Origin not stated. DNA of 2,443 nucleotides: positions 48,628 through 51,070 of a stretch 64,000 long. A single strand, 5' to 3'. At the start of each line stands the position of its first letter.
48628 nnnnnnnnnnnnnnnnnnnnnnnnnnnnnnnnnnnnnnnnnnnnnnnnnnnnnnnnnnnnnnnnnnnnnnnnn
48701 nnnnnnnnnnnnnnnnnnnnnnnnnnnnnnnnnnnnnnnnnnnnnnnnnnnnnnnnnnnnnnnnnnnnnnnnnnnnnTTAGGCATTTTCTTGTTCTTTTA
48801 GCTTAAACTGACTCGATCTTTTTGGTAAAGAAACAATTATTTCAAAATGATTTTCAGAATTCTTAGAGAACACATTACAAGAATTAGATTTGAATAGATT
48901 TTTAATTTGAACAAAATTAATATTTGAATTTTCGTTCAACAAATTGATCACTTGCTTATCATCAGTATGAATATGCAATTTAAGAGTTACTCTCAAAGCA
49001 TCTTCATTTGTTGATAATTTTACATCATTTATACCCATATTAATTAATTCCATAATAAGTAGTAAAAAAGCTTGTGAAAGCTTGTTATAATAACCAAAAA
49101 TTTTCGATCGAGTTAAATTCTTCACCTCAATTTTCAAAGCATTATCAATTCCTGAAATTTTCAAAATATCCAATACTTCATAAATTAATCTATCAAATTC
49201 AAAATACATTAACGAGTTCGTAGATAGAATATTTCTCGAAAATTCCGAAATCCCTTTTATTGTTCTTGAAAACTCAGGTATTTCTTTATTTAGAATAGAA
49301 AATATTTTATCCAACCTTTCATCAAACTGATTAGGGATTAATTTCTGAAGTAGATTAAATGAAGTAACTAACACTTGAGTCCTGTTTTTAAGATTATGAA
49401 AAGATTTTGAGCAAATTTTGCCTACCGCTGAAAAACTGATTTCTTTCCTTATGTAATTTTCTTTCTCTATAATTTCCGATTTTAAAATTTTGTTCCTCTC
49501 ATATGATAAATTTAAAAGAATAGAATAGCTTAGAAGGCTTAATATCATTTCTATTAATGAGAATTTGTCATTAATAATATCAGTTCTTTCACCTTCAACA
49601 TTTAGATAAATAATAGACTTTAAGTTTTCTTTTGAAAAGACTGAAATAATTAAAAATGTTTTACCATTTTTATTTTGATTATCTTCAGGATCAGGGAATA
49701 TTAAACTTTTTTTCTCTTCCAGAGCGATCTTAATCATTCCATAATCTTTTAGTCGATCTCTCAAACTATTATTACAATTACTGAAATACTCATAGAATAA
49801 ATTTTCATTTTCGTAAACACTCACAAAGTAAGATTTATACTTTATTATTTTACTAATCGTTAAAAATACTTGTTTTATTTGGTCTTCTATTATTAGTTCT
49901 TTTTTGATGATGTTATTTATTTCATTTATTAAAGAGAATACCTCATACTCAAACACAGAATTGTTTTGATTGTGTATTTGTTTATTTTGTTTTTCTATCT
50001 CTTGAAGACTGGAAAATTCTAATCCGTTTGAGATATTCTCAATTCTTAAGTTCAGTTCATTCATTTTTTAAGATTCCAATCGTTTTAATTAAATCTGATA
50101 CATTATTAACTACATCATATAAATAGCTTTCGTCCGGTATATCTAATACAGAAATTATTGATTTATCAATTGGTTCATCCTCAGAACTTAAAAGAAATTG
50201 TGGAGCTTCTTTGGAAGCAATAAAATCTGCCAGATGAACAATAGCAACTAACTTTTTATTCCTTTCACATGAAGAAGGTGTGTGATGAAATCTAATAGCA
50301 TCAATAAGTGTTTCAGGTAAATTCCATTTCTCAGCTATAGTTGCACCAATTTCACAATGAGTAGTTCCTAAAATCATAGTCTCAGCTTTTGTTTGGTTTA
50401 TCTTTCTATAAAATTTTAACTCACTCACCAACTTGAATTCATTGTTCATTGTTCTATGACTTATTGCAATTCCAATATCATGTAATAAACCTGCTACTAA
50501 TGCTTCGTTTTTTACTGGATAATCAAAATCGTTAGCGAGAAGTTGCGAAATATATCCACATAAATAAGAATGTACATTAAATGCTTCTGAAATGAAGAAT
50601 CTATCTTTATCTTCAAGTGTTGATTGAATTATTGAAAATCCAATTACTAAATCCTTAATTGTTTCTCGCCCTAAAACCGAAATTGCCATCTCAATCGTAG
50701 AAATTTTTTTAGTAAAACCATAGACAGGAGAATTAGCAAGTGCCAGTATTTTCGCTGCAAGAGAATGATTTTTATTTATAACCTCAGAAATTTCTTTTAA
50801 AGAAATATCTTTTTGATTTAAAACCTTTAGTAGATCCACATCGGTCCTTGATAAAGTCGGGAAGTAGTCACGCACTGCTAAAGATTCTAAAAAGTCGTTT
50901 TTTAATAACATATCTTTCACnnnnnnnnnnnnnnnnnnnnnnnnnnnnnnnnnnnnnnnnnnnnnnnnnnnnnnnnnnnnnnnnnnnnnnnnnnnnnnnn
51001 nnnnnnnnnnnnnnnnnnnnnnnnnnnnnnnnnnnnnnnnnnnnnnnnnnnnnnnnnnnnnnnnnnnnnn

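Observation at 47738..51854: Non-canonical phosphorelay module fused to the fliA locus: REC-DHp protein + stand-alone REC + ATP-lid-less pseudo-histidine kinase + HDOD protein + sigma-28 + small membrane protein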

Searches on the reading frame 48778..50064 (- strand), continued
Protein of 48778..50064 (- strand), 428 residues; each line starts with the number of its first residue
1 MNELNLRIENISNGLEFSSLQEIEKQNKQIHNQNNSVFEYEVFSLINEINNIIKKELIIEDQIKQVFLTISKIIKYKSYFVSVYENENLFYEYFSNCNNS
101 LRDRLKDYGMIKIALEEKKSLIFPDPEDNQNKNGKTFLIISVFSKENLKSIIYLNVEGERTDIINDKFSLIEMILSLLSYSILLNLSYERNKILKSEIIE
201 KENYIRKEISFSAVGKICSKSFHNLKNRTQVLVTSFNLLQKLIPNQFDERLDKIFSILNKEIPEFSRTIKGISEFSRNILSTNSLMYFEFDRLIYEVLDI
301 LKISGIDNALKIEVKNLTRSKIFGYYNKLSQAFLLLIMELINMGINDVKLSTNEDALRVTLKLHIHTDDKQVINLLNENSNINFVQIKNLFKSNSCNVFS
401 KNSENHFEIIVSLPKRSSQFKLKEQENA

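Call 24: fold_search(model_id=the predicted structure, library=pdb)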
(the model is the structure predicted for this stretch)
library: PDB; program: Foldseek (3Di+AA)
matches with E <= 10: 1405; with E <= 0.001: 342
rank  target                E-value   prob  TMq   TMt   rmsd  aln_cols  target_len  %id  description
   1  8a6x_B                3.7e-13  1.00  0.27  0.30  22.8       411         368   12  Crystal structure of a chimeric LOV-Histidine kinase SB2F1 (asymmetrical variant, trigonal form with long c axis) (released 2024-01-10)
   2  8a7f_B                7.3e-13  1.00  0.25  0.29  22.2       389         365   11  Crystal structure of a chimeric LOV-Histidine kinase SB2F1-I66R mutant (asymmetrical variant, trigonal form with long  (released 2024-01-10)
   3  8a52_A                1.8e-12  1.00  0.25  0.29  22.2       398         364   12  Crystal structure of a chimeric LOV-Histidine kinase SB2F1 (asymmetrical variant, trigonal form with long c-axis) (released 2023-12-27)
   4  8a7h_A                2.0e-12  1.00  0.26  0.30  22.2       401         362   11  Crystal structure of a chimeric LOV-Histidine kinase SB2F1-I66R mutant (light state; asymmetrical variant, trigonal fo (released 2024-01-10)
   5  8a7f_A                2.1e-12  1.00  0.26  0.30  22.4       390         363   11  Crystal structure of a chimeric LOV-Histidine kinase SB2F1-I66R mutant (asymmetrical variant, trigonal form with long  (released 2024-01-10)
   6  4gcz_A                2.5e-12  1.00  0.41  0.47  14.9       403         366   11  Structure of a blue-light photoreceptor (released 2013-06-19)
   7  8a3u                  2.7e-12  1.00  0.26  0.30  22.4       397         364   11  Crystal structure of a chimeric LOV-Histidine kinase SB2F1 (symmetrical variant, trigonal form with short c-axis) (released 2023-12-20)
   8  9eut_A                3.7e-12  1.00  0.31  0.20  16.5       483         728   10  Cryo-EM structure of the full-length Pseudomonas aeruginosa bacteriophytochrome in its Pr state (released 2024-09-04)
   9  4gcz_B                9.8e-12  1.00  0.27  0.30  16.1       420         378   11  Structure of a blue-light photoreceptor (released 2013-06-19)
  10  8isi_A                1.4e-10  1.00  0.30  0.17  19.3       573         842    7  Photochromobilin-free form of Arabidopsis thaliana phytochrome A - apo-AtphyA (released 2023-08-09)
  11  9a5d_A                1.5e-10  1.00  0.28  0.21  19.2       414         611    9  Integrative model of WALK-YYCH by crosslinking MS and deep learning (released 2024-09-18)
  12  7z8n_A                3.1e-10  1.00  0.27  0.36   9.7       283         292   16  GacS histidine kinase from Pseudomonas aeruginosa (released 2022-07-13)
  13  8isj_A                3.1e-10  1.00  0.29  0.16  15.3       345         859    8  Pr conformer of Arabidopsis thaliana phytochrome A - AtphyA-Pr (released 2023-08-09)
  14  9jfj_A                7.6e-10  1.00  0.26  0.46  12.1       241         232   14  Crystal structure of the cytoplasmic domain of ZraS in ADP-bound form (released 2025-03-26)
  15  8isk_B                8.1e-10  1.00  0.26  0.14  19.3       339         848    9  Pr conformer of Zea mays phytochrome A1 - ZmphyA1-Pr (released 2023-08-09)
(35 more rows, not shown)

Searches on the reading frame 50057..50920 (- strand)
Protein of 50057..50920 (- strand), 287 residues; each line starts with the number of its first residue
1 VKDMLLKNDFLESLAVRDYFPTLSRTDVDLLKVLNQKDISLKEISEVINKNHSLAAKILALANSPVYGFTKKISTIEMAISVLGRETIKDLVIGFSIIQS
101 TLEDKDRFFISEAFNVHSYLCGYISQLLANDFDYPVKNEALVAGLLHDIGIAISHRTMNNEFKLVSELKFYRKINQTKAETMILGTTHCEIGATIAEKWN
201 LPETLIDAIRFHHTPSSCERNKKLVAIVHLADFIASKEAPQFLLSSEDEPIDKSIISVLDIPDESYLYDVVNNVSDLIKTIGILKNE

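Call 3: search_protein_families(library=pfam, proteins=[window:50057-50920:-], max_evalue=1)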
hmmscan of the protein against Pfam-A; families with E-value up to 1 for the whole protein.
window:50057-50920:- (287 aa): 2 families
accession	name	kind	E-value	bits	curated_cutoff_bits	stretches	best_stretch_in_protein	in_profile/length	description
PF08668.18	HDOD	-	1.4e-52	178.5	22.9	1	21-215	2-196/196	HDOD domain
PF01966.28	HD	-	7.7e-10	39.5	22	1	117-232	4-111/116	HD domain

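Call 4: search_protein_families(library=ncbifam, proteins=[window:50057-50920:-], max_evalue=0.1)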
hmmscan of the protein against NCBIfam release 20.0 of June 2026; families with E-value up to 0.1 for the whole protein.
window:50057-50920:- (287 aa): 7 families
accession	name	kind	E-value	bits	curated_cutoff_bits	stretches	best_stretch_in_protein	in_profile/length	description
TIGR00277.1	HDIG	domain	2.7e-08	33.6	27.6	1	117-213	8-82/84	HDIG domain-containing metalloprotein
TIGR03319.1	RNase_Y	equivalog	4.8e-08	32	454.35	2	185-236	373-422/514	ribonuclease Y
NF005519.0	PRK07152.1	equivalog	3.5e-07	29.5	315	1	110-238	193-310/361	nicotinate-nucleotide adenylyltransferase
NF009344.0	PRK12705.1-1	equivalog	2.1e-05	23.3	831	1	186-233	432-477/572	hypothetical protein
TIGR02578.2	cas_TM1811_Csm1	equivalog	4.7e-05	22.3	170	1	138-258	2-100/753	type III-A CRISPR-associated protein Cas10/Csm1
NF000997.0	PRK00106.1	equivalog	0.0072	14.9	937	0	185-237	394-444/535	ribonuclease Y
TIGR01596.1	cas3_HD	equivalog_domain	0.034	14.2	43.45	0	124-150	18-43/178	CRISPR-associated endonuclease Cas3''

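Call 56: search_solved_structures(query=window:50057-50920:-, max_evalue=0.001)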
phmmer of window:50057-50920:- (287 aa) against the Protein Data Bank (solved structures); distinct sequences matched with E-value up to 0.001: 8.
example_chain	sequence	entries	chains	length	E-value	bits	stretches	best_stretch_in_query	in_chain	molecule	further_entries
3hc1_A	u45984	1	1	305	5.2e-26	95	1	17-233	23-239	uncharacterized HDOD domain protein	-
3m1t_A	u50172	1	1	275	3e-21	79.4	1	17-236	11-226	Putative phosphohydrolase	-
1vqr_A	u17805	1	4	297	3.9e-17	65.9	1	19-232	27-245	hypothetical protein Cj0248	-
9qzk_A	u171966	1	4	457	4e-13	52.7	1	20-224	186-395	HDOD domain-containing protein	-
3ljx_A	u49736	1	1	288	4.8e-12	49.2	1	17-216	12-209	MmoQ Response regulator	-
3p3q_A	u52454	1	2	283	9.4e-12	48.2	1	18-216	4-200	MmoQ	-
3mem_A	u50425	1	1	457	4.8e-11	45.9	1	37-216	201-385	Putative signal transduction protein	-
3i7a_A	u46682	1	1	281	1.6e-05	27.8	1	20-105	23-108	Putative metal-dependent phosphohydrolase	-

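Call 61: find_related_loci(query=A5, collection=metagenome_contigs, flank=7000)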
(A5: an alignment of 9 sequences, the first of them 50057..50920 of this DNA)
Query A5 (287 aa) in metagenome_contigs; peptide patterns used: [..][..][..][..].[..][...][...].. (x = any residue, [..] = any of these).
407 stretches matched a pattern; 300 encode a relative of the query (tblastn E <= 1e-3); the best 80 are kept; 80 distinct loci.
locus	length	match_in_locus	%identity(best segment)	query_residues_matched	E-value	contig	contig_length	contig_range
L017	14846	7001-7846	69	4-284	1e-135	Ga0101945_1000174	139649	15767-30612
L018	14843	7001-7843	61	3-284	9e-119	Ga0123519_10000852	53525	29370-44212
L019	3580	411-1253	60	3-284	2e-120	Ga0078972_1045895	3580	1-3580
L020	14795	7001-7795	63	18-284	5e-116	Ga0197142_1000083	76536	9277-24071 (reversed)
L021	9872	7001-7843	60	3-284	2e-112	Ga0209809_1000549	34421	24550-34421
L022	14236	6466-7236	52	18-274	2e-80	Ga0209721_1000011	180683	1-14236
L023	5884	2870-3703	37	3-280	5e-60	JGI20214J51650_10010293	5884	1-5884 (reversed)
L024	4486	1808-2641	37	3-280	9e-60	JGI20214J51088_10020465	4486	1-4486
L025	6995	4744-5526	38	20-280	4e-59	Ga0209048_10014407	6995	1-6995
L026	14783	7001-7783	37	20-280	3e-59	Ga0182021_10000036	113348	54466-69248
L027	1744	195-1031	35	1-279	2e-61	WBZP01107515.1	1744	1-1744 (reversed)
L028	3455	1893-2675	38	20-280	3e-59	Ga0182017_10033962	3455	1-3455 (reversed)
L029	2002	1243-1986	38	20-267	2e-60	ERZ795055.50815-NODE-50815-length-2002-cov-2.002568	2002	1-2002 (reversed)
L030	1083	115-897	37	20-280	8e-63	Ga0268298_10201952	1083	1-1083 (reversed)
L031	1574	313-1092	37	20-279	3e-61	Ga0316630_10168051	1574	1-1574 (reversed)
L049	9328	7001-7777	36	20-278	6e-56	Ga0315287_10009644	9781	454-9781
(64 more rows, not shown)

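Call 70: search_protein_families(library=ncbifam, proteins=[L026:7872-9179:+, L049:7837-9192:+], max_evalue=1e-10)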
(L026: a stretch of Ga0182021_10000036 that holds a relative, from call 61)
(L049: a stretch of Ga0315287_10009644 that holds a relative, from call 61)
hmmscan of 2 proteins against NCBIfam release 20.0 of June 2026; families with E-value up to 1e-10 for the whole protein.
L026:7872-9179:+ (436 aa): 69 families (the best 25 are shown)
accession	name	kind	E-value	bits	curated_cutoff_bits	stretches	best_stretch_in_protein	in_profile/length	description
NF008468.0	PRK11360.1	equivalog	1.2e-63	215.5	646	1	210-436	379-607/616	two-component system sensor histidine kinase AtoS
NF007688.0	PRK10364.1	equivalog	3.2e-53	181.1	479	1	199-436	215-450/460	two-component system sensor histidine kinase ZraS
NF052574.1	HisKinEspCMyxo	equivalog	1.8e-48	165.4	1200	1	199-436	393-636/785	serine histidine kinase EspC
NF038348.1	T2SS_HK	subfamily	4e-46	157.6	450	1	271-436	410-572/574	histidine kinase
NF010411.0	PRK13837.1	equivalog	1.9e-44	151.9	647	1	161-436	391-674/828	two-component system VirA-like sensor kinase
NF046020.1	HisKinCckABruc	equivalog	2.2e-43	148.3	1000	1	211-436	464-706/868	cell cycle histidine kinase CckA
NF053867.1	SprKinKinDBac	equivalog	1.5e-39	135.8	775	1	220-436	279-496/500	sporulation kinase KinD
NF052573.1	HisKinEspAMyxo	equivalog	1.1e-37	129.6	1400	1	210-435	367-609/755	serine histidine kinase EspA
NF046026.1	HisKinCckACaul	equivalog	2.1e-36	125.3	1000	1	210-436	285-531/678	cell cycle histidine kinase CckA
NF010076.0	PRK13557.1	subfamily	1.7e-35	122.5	631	1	217-436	153-393/540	histidine kinase famiy protein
TIGR02916.1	PEP_his_kin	equivalog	3.8e-34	118.3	300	1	149-436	411-679/679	XrtA/PEP-CTERM system histidine kinase PrsK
NF006800.0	PRK09303.1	equivalog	8.6e-34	117.1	342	1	197-436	120-376/383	histidine kinase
TIGR02966.1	phoR_proteo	equivalog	1.4e-33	116.3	334.2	1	230-434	117-332/333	phosphate regulon sensor histidine kinase PhoR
NF047794.1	HisKinPtgB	equivalog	3e-33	115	1000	1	207-428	422-646/656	two-component system sensor histidine kinase PgtB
NF046044.1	PnpS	equivalog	9e-33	113.8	400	1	263-436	211-390/390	two-component system histidine kinase PnpS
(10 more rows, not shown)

L049:7837-9192:+ (452 aa): 70 families (the best 25 are shown)
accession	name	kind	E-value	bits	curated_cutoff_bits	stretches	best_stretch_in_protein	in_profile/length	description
NF008468.0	PRK11360.1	equivalog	6.6e-63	213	646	1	225-452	379-607/616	two-component system sensor histidine kinase AtoS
NF007688.0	PRK10364.1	equivalog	2.9e-48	164.8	479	1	199-452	197-450/460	two-component system sensor histidine kinase ZraS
NF052574.1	HisKinEspCMyxo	equivalog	6.4e-46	156.9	1200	1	222-452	400-636/785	serine histidine kinase EspC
NF046020.1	HisKinCckABruc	equivalog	2.5e-44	151.4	1000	1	180-452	421-706/868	cell cycle histidine kinase CckA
NF038348.1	T2SS_HK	subfamily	3.9e-42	144.4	450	1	286-452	410-572/574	histidine kinase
NF010411.0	PRK13837.1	equivalog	7.7e-42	143.3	647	1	171-452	386-674/828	two-component system VirA-like sensor kinase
NF053867.1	SprKinKinDBac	equivalog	2.5e-39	135.1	775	1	235-452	279-496/500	sporulation kinase KinD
NF052573.1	HisKinEspAMyxo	equivalog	4.6e-38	130.8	1400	1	224-451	366-609/755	serine histidine kinase EspA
NF046044.1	PnpS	equivalog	6.8e-38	130.7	400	1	249-452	177-390/390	two-component system histidine kinase PnpS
NF046026.1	HisKinCckACaul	equivalog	1.4e-36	125.8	1000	1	214-452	276-531/678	cell cycle histidine kinase CckA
NF010076.0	PRK13557.1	subfamily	2.3e-36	125.3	631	1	229-452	150-393/540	histidine kinase famiy protein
NF047794.1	HisKinPtgB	equivalog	1.4e-35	122.7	1000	1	222-443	422-645/656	two-component system sensor histidine kinase PgtB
TIGR02916.1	PEP_his_kin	equivalog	2.6e-35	122.2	300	1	162-452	409-679/679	XrtA/PEP-CTERM system histidine kinase PrsK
NF047466.1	hybrid_RR_LvrB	exception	1.2e-32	113.5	500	1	212-452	122-375/377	hybrid histidine kinase/response regulator LvrB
NF047497.1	HK_LIC_12097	equivalog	1.1e-31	109.9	500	1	227-452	135-365/367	LIC_12097 family sensor histidine kinase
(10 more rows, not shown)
